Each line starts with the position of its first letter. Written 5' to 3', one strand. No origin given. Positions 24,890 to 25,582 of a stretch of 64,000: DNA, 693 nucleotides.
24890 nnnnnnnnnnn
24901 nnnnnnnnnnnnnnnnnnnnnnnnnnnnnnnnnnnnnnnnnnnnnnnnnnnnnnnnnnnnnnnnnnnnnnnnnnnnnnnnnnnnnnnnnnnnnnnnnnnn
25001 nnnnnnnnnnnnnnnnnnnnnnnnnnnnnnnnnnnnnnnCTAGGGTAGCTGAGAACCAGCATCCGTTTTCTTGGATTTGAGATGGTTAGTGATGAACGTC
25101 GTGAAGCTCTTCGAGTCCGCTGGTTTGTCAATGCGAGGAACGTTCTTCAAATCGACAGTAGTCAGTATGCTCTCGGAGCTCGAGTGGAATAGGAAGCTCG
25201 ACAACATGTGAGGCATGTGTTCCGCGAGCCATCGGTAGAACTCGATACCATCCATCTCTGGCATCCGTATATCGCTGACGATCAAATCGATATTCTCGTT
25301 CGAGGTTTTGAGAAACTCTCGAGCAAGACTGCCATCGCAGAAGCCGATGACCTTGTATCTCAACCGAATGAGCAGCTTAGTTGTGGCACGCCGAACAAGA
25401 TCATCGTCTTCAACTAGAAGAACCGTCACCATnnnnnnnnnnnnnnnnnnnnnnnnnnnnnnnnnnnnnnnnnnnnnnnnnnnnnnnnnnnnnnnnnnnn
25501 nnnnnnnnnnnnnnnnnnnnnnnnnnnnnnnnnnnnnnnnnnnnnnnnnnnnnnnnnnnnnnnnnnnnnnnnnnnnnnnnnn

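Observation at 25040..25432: Stand-alone response-regulator receiver domain encoded by a phage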

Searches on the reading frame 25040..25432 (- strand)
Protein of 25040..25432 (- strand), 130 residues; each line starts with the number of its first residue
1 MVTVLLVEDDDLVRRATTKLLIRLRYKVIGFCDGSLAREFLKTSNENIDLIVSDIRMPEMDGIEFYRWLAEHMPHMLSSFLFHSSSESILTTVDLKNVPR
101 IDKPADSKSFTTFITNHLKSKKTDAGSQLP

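Call 3: search_protein_families(library=pfam, proteins=[window:25040-25432:-], max_evalue=1)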
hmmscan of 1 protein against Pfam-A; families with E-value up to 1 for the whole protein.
window:25040-25432:- (130 aa): 1 family
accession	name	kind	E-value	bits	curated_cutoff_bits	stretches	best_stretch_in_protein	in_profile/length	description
PF00072.30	Response_reg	-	1.4e-15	57.8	30.2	1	4-110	1-106/111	Response regulator receiver domain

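Call 4: search_protein_families(library=phrogs, proteins=[window:25040-25432:-], max_evalue=1)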
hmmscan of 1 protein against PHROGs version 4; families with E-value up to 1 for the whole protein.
window:25040-25432:- (130 aa): 7 families
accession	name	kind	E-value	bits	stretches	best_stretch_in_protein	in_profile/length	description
phrog_5982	-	unknown function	4.1e-12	45.8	1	3-122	870-989/1030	-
phrog_731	-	unknown function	6.5e-11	43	1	1-72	1-70/227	-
phrog_20458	-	unknown function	1.7e-09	37.5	1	3-67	699-763/829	-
phrog_22245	-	unknown function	1.1e-05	25.7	1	2-104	4-108/349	-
phrog_8810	-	unknown function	0.00016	22.3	1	3-121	2-123/245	-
phrog_18358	-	unknown function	0.00036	19.7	1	3-88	673-758/904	-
phrog_37855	-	unknown function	0.0024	17.9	1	12-71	17-75/278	-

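Call 5: search_protein_families(library=ncbifam, proteins=[window:25040-25432:-], max_evalue=1)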
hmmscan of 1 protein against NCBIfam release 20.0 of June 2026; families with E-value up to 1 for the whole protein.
window:25040-25432:- (130 aa): 88 families (the best 25 are shown)
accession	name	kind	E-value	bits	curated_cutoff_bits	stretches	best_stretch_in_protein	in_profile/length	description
NF053512.1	nitric_RR_NosR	exception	4.2e-14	52.4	400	1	4-122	1-119/422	response regulator c-di-GMP phosphodiesterase, NosR family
NF046020.1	HisKinCckABruc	equivalog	2.1e-13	49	1000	1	3-78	751-826/868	cell cycle histidine kinase CckA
NF046022.1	RespRegCpdRBruc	equivalog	4.3e-13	49.3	180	1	1-80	1-78/120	cell cycle two-component system response regulator CpdR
NF046026.1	HisKinCckACaul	equivalog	2e-12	46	1000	1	4-115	561-673/678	cell cycle histidine kinase CckA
NF001965.0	PRK00742.1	subfamily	1.1e-10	41.3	293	1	2-119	4-124/357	chemotaxis-specific protein-glutamate methyltransferase CheB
NF041733.1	resp_reg_CseB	equivalog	1.7e-10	40.7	350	1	3-72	2-69/228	two-component system response regulator CseB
NF052574.1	HisKinEspCMyxo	equivalog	5.7e-10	38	1200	1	4-92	668-754/785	serine histidine kinase EspC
NF006900.1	PRK09390.1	equivalog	2.7e-09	36.9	255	1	3-122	6-124/203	response regulator FixJ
NF052596.1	RR_EAL_PvrR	equivalog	6.7e-09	34.8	580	1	2-118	4-125/398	response regulator cyclic di-GMP phosphodiesterase PvrR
NF009206.0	PRK12555.1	subfamily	9.4e-09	34.7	342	1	3-108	2-110/340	chemotaxis-specific protein-glutamate methyltransferase CheB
TIGR01818.1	ntrC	equivalog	1.2e-08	34.2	558.6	1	4-117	1-113/463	nitrogen regulation protein NR(I)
NF007969.0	PRK10693.1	equivalog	4.3e-08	32.5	329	1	4-72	10-76/337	two-component system response regulator RssB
NF041945.1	LuxN_Vibrio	equivalog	5.3e-08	31.4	1550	1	3-120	722-837/839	quorum-sensing autoinducer 1 sensor kinase/phosphatase LuxN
NF008099.0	PRK10841.1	equivalog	6.7e-08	30.8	920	1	2-69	825-890/949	two-component system sensor histidine kinase RcsC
NF045717.1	DVU0259_DivK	exception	7.2e-08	32.6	160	1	4-117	5-115/117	DVU0259 family response regulator domain-containing protein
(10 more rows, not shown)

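Call 10: search_dna_similar(query=window:25040-25432:-, collection=phages, mode=protein, max_evalue=0.001, max_rows=40)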
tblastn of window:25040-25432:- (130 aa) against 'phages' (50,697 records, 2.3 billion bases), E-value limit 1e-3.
No match.

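Call 12: find_homologous_proteins(query=window:25040-25432:-, max_evalue=0.001)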
Query window:25040-25432:- (130 aa): 4 proteins with E <= 0.001 among 22 candidates.
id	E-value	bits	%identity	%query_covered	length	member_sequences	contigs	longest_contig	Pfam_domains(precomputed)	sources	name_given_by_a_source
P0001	6.2e-79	279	100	100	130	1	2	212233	PF00072.31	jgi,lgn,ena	-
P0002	1.1e-40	156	58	100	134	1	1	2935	PF00072.31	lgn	-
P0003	6.2e-37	144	53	100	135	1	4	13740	PF00072.31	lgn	-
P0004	9.0e-9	53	46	58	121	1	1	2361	PF00072.31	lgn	-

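Call 13: find_encoding_contigs(protein=P0001, flank=10000, max_places=4)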
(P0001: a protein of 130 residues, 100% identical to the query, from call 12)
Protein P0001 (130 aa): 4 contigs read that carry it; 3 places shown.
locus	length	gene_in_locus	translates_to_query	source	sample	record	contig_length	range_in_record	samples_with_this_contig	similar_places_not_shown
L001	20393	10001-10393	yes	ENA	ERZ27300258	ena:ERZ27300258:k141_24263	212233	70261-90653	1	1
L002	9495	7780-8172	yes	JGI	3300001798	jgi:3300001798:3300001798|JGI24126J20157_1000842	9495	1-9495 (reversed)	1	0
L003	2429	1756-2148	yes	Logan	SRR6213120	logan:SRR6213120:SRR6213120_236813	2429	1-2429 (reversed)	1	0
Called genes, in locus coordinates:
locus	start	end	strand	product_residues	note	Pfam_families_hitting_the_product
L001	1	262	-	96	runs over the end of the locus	-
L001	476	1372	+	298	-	PF01510:Amidase_2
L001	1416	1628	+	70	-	-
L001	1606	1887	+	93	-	-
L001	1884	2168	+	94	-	-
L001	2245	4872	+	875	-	PF17795:Vault_3 (weak), PF11978:MVP_shoulder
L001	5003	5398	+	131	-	-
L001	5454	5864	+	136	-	-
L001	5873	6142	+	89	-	-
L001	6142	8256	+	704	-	PF02518:HATPase_c, PF00204:DNA_gyraseB, PF01751:Toprim, PF21249:GyrB_hook, PF00986:DNA_gyraseB_C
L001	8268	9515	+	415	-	-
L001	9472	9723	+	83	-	-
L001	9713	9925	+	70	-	-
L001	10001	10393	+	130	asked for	PF00072:Response_reg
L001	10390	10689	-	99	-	-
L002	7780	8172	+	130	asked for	PF00072:Response_reg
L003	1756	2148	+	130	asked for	PF00072:Response_reg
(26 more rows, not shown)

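Call 14: find_encoding_contigs(protein=P0003, flank=10000, max_places=6)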
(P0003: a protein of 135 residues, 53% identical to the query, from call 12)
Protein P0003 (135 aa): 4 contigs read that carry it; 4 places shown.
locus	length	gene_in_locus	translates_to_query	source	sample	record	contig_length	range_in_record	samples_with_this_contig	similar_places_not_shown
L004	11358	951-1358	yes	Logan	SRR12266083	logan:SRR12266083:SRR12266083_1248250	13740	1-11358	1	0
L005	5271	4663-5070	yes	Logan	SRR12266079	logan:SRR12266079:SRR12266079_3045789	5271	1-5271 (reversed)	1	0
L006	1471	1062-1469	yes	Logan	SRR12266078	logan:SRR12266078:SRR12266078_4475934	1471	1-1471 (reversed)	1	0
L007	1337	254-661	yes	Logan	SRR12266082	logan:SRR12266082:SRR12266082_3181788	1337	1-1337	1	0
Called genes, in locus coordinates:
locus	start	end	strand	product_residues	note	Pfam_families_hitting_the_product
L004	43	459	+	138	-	-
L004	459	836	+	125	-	-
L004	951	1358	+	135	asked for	PF00072:Response_reg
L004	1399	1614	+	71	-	-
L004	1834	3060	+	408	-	-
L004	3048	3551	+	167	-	-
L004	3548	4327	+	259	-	PF01503:PRA-PH, PF12961:DUF3850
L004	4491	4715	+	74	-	-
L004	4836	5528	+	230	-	-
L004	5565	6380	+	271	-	PF01391:Collagen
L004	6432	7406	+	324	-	PF07728:AAA_5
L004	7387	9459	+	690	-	-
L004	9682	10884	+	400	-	-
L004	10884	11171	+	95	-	-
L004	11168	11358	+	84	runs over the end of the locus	-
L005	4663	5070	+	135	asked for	PF00072:Response_reg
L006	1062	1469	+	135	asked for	PF00072:Response_reg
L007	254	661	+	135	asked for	PF00072:Response_reg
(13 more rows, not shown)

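Call 15: find_encoding_contigs(protein=P0002, flank=10000, max_places=4)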
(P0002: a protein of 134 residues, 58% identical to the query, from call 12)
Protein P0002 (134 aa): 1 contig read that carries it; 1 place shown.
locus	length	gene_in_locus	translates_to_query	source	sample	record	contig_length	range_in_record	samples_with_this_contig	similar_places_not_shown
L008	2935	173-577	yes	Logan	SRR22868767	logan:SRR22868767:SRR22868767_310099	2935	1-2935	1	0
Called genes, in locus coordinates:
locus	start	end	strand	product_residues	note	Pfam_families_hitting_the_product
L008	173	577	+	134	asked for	PF00072:Response_reg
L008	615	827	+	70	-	-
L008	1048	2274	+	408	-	-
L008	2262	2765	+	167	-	-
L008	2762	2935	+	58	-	?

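Call 19: search_solved_structures(query=window:25040-25432:-, max_evalue=0.001, show_alignments=3)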
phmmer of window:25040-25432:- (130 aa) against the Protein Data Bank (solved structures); distinct sequences matched with E-value up to 0.001: 44.
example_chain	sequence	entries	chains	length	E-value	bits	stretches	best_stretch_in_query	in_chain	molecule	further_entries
9xzo_A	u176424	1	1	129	1.9e-09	40.6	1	1-72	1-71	De novo protein M1X0B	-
3eqz_A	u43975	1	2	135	4.3e-08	36.3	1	5-116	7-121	Response regulator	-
6tne_A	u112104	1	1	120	6.5e-07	32.4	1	4-73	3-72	Histidine kinase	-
2rjn_A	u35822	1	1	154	8.8e-07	32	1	3-81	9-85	Response regulator receiver:Metal-dependent phosphohydrolase, HD subdomain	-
12aw_A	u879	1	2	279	1.3e-06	31.4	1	2-73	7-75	HYBRID TWO-COMPONENT SYSTEM PROTEIN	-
8phx_A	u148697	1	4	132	2.9e-06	30.3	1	5-75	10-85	Histidine protein kinase SLN1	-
3eq2_A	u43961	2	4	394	3.8e-06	30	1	2-70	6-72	Probable two-component response regulator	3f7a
28tm_A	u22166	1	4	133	5.7e-06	29.4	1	3-81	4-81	C-terminal domain of PAS domain-containing hybrid sensor histidine kinase/response regulat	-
6wsh_A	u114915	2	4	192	6.6e-06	29.2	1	4-117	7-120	Response regulator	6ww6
3c3w_A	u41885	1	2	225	8.9e-06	28.8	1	1-90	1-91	TWO COMPONENT TRANSCRIPTIONAL REGULATORY PROTEIN DEVR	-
3jte_A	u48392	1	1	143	2.9e-05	27.1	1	4-122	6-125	Response regulator receiver protein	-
6vbf_A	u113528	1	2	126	3.9e-05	26.7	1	3-74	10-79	Two-component regulatory system response regulator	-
5e3j_A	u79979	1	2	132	4.1e-05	26.6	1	3-74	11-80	Response regulator RstA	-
5hm6_A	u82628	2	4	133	4.2e-05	26.6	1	3-74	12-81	BfmR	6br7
1m5t_A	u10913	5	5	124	4.8e-05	26.4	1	4-72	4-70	cell division response regulator DivK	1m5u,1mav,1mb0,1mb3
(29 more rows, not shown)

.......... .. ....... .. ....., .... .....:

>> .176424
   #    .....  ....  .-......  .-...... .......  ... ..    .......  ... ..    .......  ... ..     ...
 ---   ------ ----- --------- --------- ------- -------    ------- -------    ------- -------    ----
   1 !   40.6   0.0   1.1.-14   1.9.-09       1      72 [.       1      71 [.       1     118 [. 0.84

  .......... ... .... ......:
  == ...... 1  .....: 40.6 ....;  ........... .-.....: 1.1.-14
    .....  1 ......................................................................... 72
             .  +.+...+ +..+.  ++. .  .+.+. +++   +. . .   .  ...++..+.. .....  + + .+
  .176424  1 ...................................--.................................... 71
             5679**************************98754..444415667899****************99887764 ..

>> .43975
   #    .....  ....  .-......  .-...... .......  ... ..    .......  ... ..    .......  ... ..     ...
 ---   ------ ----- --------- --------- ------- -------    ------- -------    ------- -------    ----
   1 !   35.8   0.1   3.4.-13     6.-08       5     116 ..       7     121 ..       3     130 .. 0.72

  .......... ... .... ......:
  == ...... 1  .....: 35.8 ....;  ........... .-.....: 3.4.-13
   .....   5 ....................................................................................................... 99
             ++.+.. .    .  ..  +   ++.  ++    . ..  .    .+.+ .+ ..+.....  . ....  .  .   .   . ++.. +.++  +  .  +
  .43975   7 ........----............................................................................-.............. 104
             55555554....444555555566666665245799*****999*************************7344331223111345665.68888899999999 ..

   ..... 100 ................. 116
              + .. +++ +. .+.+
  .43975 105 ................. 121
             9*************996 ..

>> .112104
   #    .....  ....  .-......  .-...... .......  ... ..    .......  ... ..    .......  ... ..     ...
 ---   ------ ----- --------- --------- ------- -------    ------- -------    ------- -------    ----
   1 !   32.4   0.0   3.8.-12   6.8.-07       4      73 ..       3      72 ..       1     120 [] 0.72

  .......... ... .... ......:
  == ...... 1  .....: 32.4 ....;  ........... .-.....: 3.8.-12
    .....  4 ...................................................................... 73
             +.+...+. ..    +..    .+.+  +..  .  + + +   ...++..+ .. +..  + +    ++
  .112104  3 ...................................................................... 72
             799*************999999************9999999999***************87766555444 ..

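Call 25: search_protein_representatives(protein=window:25040-25432:-)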
Query: 130 residues. Proteins with E-value up to 0.001 (for the whole library): 37117; up to 1e-10: 491; up to 1e-30: 1. The best 150 are listed.
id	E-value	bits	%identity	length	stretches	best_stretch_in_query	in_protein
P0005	1.0e-30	122.2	51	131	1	1-130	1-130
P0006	5.9e-25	103.6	31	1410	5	3-69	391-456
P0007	1.4e-24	102.4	39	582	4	4-81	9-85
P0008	1.2e-23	99.4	43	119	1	1-118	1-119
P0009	5.8e-23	97.2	33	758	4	4-108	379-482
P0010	4.3e-22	94.4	42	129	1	1-120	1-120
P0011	1.2e-21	92.9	43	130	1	1-121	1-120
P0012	8.9e-21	90.1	44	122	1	1-112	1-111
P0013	5.6e-19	84.3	31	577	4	2-77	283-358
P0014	9.6e-19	83.6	35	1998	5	4-76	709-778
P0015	3.1e-18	81.9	34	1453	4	4-74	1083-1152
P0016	9.8e-18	80.3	32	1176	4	4-75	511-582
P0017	1.1e-17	80.1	38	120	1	1-119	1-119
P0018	1.7e-17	79.5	31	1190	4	4-105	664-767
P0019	3.7e-17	78.5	31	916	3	3-121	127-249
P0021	5.9e-17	77.8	37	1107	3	3-82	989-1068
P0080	3.5e-14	68.8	31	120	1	2-116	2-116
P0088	4.6e-14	68.5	32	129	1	1-121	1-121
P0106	1.2e-13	67.2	39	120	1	1-105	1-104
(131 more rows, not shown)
